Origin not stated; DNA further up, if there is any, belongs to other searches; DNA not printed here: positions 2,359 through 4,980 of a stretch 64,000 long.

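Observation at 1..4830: Hachiman-like HamA/HamB pair translationally coupled to an upstream Res-like helicase-nuclease: a possible composite three-gene defence operon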

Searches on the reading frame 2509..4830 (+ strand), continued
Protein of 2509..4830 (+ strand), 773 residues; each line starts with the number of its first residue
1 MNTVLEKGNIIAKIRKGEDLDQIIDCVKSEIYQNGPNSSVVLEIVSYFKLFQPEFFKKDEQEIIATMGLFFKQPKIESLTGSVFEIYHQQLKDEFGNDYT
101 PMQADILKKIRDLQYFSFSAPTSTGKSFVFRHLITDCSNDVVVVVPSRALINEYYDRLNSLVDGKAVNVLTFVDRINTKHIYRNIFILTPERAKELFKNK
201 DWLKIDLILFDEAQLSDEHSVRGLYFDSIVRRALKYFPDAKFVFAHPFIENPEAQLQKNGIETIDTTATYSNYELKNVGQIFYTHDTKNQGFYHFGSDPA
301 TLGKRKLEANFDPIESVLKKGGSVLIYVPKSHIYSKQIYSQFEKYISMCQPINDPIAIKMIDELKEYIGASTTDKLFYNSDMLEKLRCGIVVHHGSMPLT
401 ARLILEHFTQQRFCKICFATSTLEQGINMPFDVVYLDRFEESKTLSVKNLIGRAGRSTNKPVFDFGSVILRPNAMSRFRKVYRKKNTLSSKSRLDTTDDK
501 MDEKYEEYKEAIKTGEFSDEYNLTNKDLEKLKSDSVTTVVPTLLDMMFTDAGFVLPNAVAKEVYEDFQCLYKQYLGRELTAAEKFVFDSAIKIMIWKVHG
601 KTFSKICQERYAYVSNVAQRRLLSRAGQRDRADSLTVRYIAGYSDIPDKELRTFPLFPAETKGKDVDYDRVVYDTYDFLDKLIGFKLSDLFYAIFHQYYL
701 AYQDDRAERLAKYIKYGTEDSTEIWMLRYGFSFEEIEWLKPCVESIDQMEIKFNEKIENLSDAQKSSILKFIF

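Call 20: search_solved_structures(query=L001:7118-9301:+, max_evalue=0.01, show_alignments=1)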
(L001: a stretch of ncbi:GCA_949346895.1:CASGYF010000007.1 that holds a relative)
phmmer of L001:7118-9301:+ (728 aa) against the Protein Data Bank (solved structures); distinct sequences matched with E-value up to 0.01: 0.

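Call 42: search_dna_similar(query=window:2509-4827:+, collection=plasmids, mode=protein, max_rows=30, rows=spread)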
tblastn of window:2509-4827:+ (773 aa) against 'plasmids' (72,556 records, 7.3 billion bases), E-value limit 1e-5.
Records with a match: 70; places in all: 70; records where one place covers at least 80% of the query: 0.
Best place of each record, by identity: <60% 70.
By first word of the organism name: Bacillus 11; Rhizobium 8; Arthrobacter 6; Agrobacterium 4; Sphingomonas 3; Mesorhizobium 3; Rhodococcus 2; Paracoccus 2; Sinorhizobium 2; Sphingobium 2; and 25 more.
By predicted mobility (MOB-suite, as given by PLSDB): conjugative 37; non-mobilizable 26; mobilizable 7.
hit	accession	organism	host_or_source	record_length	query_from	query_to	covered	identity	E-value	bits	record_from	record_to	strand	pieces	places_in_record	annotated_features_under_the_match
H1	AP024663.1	Arthrobacter sp. NicSoilE8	-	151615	100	493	51%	29.8%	1e-24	119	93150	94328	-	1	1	DEAD/DEAH box helicase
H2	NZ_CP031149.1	Haloplanus rubicundus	solar salt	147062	53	460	53%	27.3%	2e-22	111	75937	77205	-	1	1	DEAD/DEAH box helicase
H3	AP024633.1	Arthrobacter sp. NtRootA2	Nicotiana tabacum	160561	100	469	48%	29.8%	2e-23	114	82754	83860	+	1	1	DEAD/DEAH box helicase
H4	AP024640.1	Arthrobacter sp. NtRootC45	Nicotiana tabacum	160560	100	469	48%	29.8%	2e-23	114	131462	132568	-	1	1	DEAD/DEAH box helicase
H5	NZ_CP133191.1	Rhodococcus erythropolis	Spring wheat plant ( Triticum aestivum ...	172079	92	478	50%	28.3%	1e-25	122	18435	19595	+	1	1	DEAD/DEAH box helicase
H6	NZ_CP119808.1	Halorussus lipolyticus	cell culture,coastal saline-alkali land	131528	71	456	50%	25.6%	9e-19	100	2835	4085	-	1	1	DEAD/DEAH box helicase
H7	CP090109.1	Rhizobium leguminosarum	Trifolium ambiguum,Cell culture,Plant ...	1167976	61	456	51%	24.6%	2e-9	69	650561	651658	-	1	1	hypothetical protein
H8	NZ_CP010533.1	Haloarcula sp. CBA1115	monoisolate,Solar salt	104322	117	460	45%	27.6%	1e-15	90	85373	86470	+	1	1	DEAD/DEAH box helicase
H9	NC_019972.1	Methanomethylovorans hollandica DSM 15978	-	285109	99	491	51%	23.3%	3e-8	65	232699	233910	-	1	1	ATP-dependent DNA helicase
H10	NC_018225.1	Natrinema sp. J7-2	-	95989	71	436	47%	24.4%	2e-16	92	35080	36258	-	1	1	DEAD/DEAH box helicase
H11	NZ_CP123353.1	Agrobacterium pusense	laboratory contaminant from a culture ...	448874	112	456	45%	25.5%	7e-15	87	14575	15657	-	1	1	DEAD/DEAH box helicase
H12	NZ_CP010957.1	Sphingobium sp. YBL2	cell culture,soil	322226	100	456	46%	24.5%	7e-16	90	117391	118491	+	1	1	DEAD/DEAH box helicase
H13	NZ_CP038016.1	Paenisporosarcina antarctica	Antarctica: Sea off King George Island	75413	119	457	44%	25.6%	5e-13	81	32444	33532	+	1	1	DEAD/DEAH box helicase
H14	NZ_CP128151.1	Bacillus albus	bacterial isolate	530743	114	456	44%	24.8%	6e-9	67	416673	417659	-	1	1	DEAD/DEAH box helicase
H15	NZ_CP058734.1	Lactiplantibacillus plantarum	Animal droppings,animal droppings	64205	121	487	47%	21.9%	4e-6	59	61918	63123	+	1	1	DEAD/DEAH box helicase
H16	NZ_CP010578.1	Bacillus thuringiensis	whole organism,soil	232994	179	493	41%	24.4%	2e-7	63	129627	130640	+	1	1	DEAD/DEAH box helicase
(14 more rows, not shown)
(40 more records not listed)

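Call 44: get_annotated_region(hit=H5, flank=3500)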
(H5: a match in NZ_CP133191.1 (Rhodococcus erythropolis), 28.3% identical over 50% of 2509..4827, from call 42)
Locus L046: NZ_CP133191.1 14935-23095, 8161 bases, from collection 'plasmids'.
description: Rhodococcus erythropolis strain MGMM8 plasmid pMGMM8_1, complete sequence
organism: Rhodococcus erythropolis (NCBI taxid 1833)
taxonomy: Bacteria; Actinomycetota; Actinomycetes; Mycobacteriales; Nocardiaceae; Rhodococcus; Rhodococcus erythropolis
host: -; source: Spring wheat plant ( Triticum aestivum L); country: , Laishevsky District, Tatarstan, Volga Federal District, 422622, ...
typing (MOB-suite, as given by PLSDB): non-mobilizable
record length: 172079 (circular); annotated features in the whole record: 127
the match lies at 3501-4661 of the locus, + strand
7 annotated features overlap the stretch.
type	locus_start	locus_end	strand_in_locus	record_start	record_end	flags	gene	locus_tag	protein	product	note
CDS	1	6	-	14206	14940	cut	-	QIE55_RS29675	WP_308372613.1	hypothetical protein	-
CDS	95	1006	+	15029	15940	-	-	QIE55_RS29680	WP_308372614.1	alpha/beta fold hydrolase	-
CDS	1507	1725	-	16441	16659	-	-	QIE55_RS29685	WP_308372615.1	hypothetical protein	-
CDS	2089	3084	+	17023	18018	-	-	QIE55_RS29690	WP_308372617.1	DUF1837 domain-containing protein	-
CDS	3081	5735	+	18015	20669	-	-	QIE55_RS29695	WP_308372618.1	DEAD/DEAH box helicase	-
CDS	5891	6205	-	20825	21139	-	-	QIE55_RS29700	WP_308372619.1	hypothetical protein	-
CDS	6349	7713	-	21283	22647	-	-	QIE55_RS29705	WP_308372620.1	helix-turn-helix domain-containing protein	-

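Call 45: get_annotated_region(hit=H13, flank=3500)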
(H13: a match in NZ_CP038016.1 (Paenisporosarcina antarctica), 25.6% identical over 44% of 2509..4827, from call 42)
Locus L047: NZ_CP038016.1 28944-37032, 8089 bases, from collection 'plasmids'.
description: Paenisporosarcina antarctica strain CGMCC 1.6503 plasmid unnamed, complete sequence
organism: Paenisporosarcina antarctica (NCBI taxid 417367)
taxonomy: Bacteria; Bacillota; Bacilli; Bacillales; Planococcaceae; Paenisporosarcina; Paenisporosarcina antarctica
host: -; source: Antarctica: Sea off King George Island; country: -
typing (MOB-suite, as given by PLSDB): non-mobilizable
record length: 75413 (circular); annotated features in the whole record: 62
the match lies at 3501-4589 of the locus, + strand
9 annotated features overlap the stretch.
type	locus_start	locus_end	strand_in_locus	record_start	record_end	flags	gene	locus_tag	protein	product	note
CDS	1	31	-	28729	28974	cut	-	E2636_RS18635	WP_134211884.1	hypothetical protein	-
CDS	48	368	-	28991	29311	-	-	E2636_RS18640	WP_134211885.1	winged helix-turn-helix domain-containing protein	-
CDS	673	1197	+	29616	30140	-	-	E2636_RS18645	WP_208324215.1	hypothetical protein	-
CDS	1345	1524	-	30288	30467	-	-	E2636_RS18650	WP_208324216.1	hypothetical protein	-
CDS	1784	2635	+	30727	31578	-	-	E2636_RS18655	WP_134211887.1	Hachiman antiphage defense system protein HamA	-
CDS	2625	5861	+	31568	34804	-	-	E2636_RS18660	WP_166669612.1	DEAD/DEAH box helicase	-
CDS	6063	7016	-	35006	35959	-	-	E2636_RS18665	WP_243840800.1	GIY-YIG nuclease family protein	-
CDS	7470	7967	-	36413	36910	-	-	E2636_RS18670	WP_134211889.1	hypothetical protein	-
CDS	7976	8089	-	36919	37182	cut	-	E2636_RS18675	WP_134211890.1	hypothetical protein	-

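Call 46: get_annotated_region(hit=H16, flank=3500)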
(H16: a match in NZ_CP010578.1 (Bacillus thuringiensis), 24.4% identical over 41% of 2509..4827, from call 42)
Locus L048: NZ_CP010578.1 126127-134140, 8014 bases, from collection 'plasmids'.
description: Bacillus thuringiensis serovar morrisoni strain BGSC 4AA1 plasmid pBMB232, complete sequence
organism: Bacillus thuringiensis (NCBI taxid 1441)
taxonomy: Bacteria; Bacillota; Bacilli; Bacillales; Bacillaceae; Bacillus; Bacillus thuringiensis
host: -; source: whole organism,soil; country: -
typing (MOB-suite, as given by PLSDB): non-mobilizable; replicon rep_cluster_125,rep_cluster_1721; mating-pair formation MPF_T
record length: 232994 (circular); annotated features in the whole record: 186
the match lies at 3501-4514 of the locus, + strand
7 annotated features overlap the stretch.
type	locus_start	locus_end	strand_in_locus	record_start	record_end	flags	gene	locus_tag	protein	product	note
CDS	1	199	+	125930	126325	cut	-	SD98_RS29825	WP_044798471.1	hypothetical protein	-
CDS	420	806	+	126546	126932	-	-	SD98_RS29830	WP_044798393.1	nucleotidyltransferase domain-containing protein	-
CDS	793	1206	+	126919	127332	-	-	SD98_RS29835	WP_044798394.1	HEPN domain-containing protein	-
CDS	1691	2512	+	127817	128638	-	-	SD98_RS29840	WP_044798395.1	Hachiman antiphage defense system protein HamA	-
CDS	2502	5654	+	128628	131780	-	-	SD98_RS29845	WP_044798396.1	DEAD/DEAH box helicase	-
CDS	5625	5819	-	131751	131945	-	-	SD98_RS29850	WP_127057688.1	hypothetical protein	-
CDS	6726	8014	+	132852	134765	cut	-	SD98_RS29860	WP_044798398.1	P-loop NTPase fold protein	-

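Call 47: find_homologous_proteins(query=L048:1691-2509:+, max_evalue=0.001)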
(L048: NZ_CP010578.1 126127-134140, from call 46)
Query L048:1691-2509:+ (273 aa): 2015 proteins with E <= 0.001 among 2267 candidates; the best 120 are listed.
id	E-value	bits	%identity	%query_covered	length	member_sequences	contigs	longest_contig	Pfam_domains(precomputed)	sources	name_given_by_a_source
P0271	1.3e-178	610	98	100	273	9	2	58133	PF08878.17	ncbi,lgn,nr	ncbi:SAVED domain-containing protein [Bacillus thuringiensis]|nr:SAVED domain-containing protein [Ba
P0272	1.7e-166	570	91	100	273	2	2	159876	PF08878.17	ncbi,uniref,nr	ncbi:uncharacterized protein DUF1837 [Bacillus thuringiensis]|uniref:Hachiman antiphage defense syst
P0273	9.8e-149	512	81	100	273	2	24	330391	PF08878.17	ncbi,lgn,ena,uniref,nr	ncbi:SAVED domain-containing protein [Bacillus cereus group sp. RP29]|uniref:Hachiman antiphage defe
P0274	6.2e-130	450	72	100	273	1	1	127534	PF08878.17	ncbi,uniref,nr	ncbi:DUF1837 domain-containing protein [Bacillus sp. V3B]|uniref:Hachiman antiphage defense system p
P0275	3.2e-129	448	73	100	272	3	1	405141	PF08878.17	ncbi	ncbi:hypothetical protein GCM10027286_13660 [Virgibacillus ainsalahensis]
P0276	6.3e-129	447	72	100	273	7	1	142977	PF08878.17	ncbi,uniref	ncbi:Hachiman antiphage defense system protein HamA [Gottfriedia sp. NPDC057948]|uniref:Hachiman ant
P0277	6.9e-129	447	73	100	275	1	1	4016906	PF08878.17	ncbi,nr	ncbi:DUF1837 domain-containing protein [Bacillus sp. N3536]|nr:DUF1837 domain-containing protein [Ba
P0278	3.9e-128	444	72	100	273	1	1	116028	PF08878.17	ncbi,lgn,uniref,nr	ncbi:Hachiman antiphage defense system protein HamA [Neobacillus niacini]|uniref:Hachiman antiphage 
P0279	6.6e-127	440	70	100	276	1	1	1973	PF08878.17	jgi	jgi:hypothetical protein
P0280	3.8e-126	438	71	100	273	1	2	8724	PF08878.17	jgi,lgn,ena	-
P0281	7.5e-126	437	71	100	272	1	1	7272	PF08878.17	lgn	-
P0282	3.2e-125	435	70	100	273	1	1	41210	PF08878.17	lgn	-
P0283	1.0e-123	430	67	100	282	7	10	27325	PF08878.17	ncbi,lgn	-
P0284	2.6e-119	415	68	100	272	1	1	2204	PF08878.17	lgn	-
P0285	7.4e-119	414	68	97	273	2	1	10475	PF08878.17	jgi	jgi:hypothetical protein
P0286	3.7e-117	408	67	100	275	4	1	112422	PF08878.17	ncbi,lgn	-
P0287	8.6e-116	404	66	99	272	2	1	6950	PF08878.17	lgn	-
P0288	1.1e-113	397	63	99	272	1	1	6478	PF08878.17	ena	-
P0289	3.0e-113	396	65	99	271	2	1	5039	PF08878.17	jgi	-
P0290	3.6e-112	392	63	100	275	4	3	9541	PF08878.17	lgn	-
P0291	3.7e-112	392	63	100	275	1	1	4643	PF08878.17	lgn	-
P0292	1.6e-111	390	62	99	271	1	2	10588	PF08878.17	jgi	-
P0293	1.8e-111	390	61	99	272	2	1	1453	PF08878.17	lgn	-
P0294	2.3e-111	389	62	100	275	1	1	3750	PF08878.17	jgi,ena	-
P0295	2.3e-111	389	63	99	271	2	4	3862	PF08878.17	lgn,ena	-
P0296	4.1e-111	389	62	99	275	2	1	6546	PF08878.17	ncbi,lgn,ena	-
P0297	4.9e-111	388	62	99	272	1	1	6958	PF08878.17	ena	-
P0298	9.4e-111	387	61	99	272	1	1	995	PF08878.17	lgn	-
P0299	1.9e-110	386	60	99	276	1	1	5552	PF08878.17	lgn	-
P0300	2.4e-110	386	62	99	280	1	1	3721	PF08878.17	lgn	-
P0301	4.3e-110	385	61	99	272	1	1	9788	PF08878.17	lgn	-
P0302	4.5e-110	385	65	93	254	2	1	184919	PF08878.17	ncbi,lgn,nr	ncbi:Hachiman antiphage defense system protein HamA [Desulforamulus profundi]|nr:Hachiman antiphage 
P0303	6.5e-110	385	61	99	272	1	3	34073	PF08878.17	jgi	jgi:hypothetical protein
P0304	8.3e-110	384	63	99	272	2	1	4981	PF08878.17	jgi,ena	-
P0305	2.0e-109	383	61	99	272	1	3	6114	PF08878.17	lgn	-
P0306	2.4e-109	383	62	100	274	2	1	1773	PF08878.17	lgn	-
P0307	4.1e-109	382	61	99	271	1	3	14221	PF08878.17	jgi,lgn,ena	-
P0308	6.9e-109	381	64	100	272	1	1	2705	PF08878.17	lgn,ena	-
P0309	8.5e-109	381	60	99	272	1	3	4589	PF08878.17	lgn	-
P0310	1.1e-108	381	62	100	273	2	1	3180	PF08878.17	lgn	-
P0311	1.1e-108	381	61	97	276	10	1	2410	PF08878.17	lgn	-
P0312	1.2e-108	380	60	99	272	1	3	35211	PF08878.17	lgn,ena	-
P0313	1.2e-108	380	60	100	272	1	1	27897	PF08878.17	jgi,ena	-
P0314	1.4e-108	380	60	99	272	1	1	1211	PF08878.17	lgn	-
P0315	1.7e-108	380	61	99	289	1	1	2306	PF08878.17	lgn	-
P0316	1.8e-108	380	60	97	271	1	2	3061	PF08878.17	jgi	jgi:hypothetical protein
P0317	2.1e-108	380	61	99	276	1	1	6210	PF08878.17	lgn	-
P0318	2.5e-108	379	61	99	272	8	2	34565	PF08878.17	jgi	jgi:hypothetical protein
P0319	3.7e-108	379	59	99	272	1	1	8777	PF08878.17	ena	-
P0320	4.0e-108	379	60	99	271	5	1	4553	PF08878.17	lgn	-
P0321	4.3e-108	379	62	100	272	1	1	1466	PF08878.17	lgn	-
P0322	5.6e-108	378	60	100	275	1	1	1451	PF08878.17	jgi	jgi:hypothetical protein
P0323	6.5e-108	378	58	99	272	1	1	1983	PF08878.17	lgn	-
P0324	7.3e-108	378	64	99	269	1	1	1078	PF08878.17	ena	-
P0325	7.4e-108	378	62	99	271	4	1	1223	PF08878.17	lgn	-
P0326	8.2e-108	378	59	99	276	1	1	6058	PF08878.17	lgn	-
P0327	9.6e-108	377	62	100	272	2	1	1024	PF08878.17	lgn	-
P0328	9.8e-108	377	60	99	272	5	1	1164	PF08878.17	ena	-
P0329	1.0e-107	377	59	99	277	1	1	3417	PF08878.17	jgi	jgi:hypothetical protein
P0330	1.3e-107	377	59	99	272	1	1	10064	PF08878.17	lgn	-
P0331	1.3e-107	377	61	99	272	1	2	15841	PF08878.17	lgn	-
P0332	1.3e-107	377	61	99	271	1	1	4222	PF08878.17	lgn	-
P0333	2.2e-107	376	61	100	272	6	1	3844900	PF08878.17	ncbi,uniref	ncbi:Hachiman antiphage defense system protein HamA [Bacillus amyloliquefaciens]|uniref:Hachiman ant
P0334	2.8e-107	376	59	99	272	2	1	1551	PF08878.17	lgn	-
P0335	2.8e-107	376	60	99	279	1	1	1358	PF08878.17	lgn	-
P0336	3.1e-107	376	61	100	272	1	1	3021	PF08878.17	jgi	jgi:hypothetical protein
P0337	4.0e-107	375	60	99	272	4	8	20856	PF08878.17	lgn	-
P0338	4.0e-107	375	59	97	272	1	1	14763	PF08878.17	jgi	jgi:hypothetical protein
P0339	4.4e-107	375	59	99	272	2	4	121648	PF08878.17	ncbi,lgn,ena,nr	ncbi:hypothetical protein BMS3Bbin14_02244 [bacterium BMS3Bbin14]|nr:hypothetical protein BMS3Bbin14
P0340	4.9e-107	375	59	99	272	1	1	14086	PF08878.17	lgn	-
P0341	5.9e-107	375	61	99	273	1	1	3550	PF08878.17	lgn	-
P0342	6.6e-107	375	60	100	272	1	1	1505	PF08878.17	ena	-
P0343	6.7e-107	375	59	99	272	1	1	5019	PF08878.17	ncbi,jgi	jgi:hypothetical protein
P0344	7.2e-107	375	60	99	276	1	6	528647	PF08878.17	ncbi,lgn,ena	-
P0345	7.4e-107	375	59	99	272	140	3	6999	PF08878.17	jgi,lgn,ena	-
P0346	9.0e-107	374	59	99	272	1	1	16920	PF08878.17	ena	-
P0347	1.0e-106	374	60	99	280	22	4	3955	PF08878.17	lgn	-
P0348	1.1e-106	374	60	99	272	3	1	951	PF08878.17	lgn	-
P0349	1.5e-106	374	58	99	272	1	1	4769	PF08878.17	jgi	-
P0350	1.7e-106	373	61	97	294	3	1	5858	PF08878.17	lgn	-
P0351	1.7e-106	373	60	99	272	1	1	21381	PF08878.17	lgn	-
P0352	2.1e-106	373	59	99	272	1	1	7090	PF08878.17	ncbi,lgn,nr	ncbi:MAG: DUF1837 domain-containing protein [Tissierellales bacterium]|nr:DUF1837 domain-containing 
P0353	2.1e-106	373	60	97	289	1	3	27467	PF08878.17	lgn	-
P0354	2.2e-106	373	58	99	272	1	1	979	PF08878.17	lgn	-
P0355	2.5e-106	373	59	99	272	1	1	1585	PF08878.17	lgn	-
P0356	3.1e-106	373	59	99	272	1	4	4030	PF08878.17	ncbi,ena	-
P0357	3.1e-106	373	60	99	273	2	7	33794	PF08878.17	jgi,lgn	jgi:hypothetical protein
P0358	3.2e-106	372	61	99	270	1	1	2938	PF08878.17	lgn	-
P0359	3.6e-106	372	60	99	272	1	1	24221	PF08878.17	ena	-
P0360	3.7e-106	372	58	99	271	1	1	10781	PF08878.17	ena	-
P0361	3.8e-106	372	60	99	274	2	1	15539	PF08878.17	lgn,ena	-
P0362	4.0e-106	372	59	99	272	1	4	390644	PF08878.17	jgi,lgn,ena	-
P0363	4.4e-106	372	61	97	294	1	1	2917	PF08878.17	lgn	-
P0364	4.4e-106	372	57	100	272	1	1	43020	PF08878.17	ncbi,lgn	-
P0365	5.0e-106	372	58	99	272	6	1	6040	PF08878.17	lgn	-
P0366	5.0e-106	372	59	99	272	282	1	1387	PF08878.17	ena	-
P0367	5.1e-106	372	60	99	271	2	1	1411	PF08878.17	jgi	jgi:hypothetical protein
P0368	5.1e-106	372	60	99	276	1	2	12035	PF08878.17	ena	-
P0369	5.3e-106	372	59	99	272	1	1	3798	PF08878.17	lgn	-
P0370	5.5e-106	372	61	99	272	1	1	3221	PF08878.17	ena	-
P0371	6.0e-106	372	61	99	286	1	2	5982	PF08878.17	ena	-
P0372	6.1e-106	372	58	99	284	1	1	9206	PF08878.17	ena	-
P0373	6.9e-106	371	60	99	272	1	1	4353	PF08878.17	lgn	-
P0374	6.9e-106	371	59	99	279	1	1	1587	PF08878.17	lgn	-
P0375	7.0e-106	371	58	99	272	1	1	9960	PF08878.17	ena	-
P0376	7.0e-106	371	58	99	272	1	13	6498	PF08878.17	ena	-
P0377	8.2e-106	371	58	99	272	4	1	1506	PF08878.17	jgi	-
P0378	8.8e-106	371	58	99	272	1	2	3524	PF08878.17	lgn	-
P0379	9.0e-106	371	58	100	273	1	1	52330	PF08878.17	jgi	jgi:hypothetical protein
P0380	1.3e-105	371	61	99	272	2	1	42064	PF08878.17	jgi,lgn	jgi:hypothetical protein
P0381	1.3e-105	370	58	99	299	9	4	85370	PF08878.17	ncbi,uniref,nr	ncbi:Hachiman antiphage defense system protein HamA [Aeromonas salmonicida]|uniref:Hachiman antiphag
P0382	1.3e-105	370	58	99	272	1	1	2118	PF08878.17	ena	-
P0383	1.4e-105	370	58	99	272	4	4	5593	PF08878.17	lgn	-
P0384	1.4e-105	370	62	99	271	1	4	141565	PF08878.17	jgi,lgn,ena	-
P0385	1.4e-105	370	60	100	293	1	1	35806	PF08878.17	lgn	-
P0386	1.5e-105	370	57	99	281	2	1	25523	PF08878.17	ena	-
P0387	1.6e-105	370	60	99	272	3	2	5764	PF08878.17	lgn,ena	-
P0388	1.6e-105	370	59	99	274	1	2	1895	PF08878.17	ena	-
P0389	1.7e-105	370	59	98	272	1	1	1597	PF08878.17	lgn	-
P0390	1.9e-105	370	58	99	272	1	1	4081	PF08878.17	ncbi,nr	ncbi:MAG: DUF1837 domain-containing protein [Chlorobiales bacterium]|nr:DUF1837 domain-containing pr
